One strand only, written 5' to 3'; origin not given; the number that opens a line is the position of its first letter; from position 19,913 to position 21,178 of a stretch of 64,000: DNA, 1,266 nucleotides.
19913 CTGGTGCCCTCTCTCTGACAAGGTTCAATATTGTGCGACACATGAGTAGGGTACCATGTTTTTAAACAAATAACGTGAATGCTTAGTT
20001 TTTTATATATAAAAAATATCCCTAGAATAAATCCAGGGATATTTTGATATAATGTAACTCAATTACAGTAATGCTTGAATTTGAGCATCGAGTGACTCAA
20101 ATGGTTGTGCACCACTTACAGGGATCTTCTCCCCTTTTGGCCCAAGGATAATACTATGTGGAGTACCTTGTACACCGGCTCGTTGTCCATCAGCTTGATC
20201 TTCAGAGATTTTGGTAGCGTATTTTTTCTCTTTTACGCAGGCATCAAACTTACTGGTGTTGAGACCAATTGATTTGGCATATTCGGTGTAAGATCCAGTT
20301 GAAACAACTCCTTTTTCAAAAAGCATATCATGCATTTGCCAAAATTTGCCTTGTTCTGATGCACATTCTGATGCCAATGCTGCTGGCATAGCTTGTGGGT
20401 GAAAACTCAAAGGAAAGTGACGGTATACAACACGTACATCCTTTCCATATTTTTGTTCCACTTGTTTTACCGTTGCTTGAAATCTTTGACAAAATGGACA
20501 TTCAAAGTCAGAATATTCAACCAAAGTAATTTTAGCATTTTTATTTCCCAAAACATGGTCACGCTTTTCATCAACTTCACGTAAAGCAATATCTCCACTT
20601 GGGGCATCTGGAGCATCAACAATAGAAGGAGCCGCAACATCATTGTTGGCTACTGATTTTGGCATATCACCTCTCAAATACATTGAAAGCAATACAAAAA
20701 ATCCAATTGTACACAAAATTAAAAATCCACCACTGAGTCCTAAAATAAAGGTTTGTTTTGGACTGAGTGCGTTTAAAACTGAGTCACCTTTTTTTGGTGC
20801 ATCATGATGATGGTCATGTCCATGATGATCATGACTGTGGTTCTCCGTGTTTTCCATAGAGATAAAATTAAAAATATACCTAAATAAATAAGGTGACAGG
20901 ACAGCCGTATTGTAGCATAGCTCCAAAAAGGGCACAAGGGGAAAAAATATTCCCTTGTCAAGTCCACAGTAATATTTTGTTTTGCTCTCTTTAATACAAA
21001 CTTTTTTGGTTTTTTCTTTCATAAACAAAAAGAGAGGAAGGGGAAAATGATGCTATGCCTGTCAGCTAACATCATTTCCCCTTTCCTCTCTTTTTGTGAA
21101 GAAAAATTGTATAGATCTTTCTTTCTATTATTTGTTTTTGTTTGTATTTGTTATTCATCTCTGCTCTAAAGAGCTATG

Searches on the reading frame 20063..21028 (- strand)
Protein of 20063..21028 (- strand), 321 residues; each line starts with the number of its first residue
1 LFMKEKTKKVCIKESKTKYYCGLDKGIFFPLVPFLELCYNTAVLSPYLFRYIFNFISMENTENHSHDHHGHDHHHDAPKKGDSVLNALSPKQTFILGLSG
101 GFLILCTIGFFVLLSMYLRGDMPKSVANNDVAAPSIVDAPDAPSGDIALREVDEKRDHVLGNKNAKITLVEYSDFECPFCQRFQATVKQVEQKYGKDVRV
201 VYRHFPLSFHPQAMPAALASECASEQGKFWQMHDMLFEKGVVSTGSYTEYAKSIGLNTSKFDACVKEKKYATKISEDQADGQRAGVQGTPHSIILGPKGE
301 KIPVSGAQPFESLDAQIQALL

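Call 64: search_protein_families(library=pfam, proteins=[window:20063-21028:-], max_evalue=0.00001)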
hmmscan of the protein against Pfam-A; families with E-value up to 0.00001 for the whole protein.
window:20063-21028:- (321 aa): 3 families
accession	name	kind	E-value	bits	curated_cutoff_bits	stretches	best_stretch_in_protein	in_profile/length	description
PF13462.12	Thioredoxin_4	-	5.2e-26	92.2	23.2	1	155-318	3-164/165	Thioredoxin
PF01323.26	DSBA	-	2.1e-20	73.8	25.6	1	168-318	1-191/191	DSBA-like thioredoxin domain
PF13098.12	Thioredoxin_2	-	1e-08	35.9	27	1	163-315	3-102/104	Thioredoxin-like domain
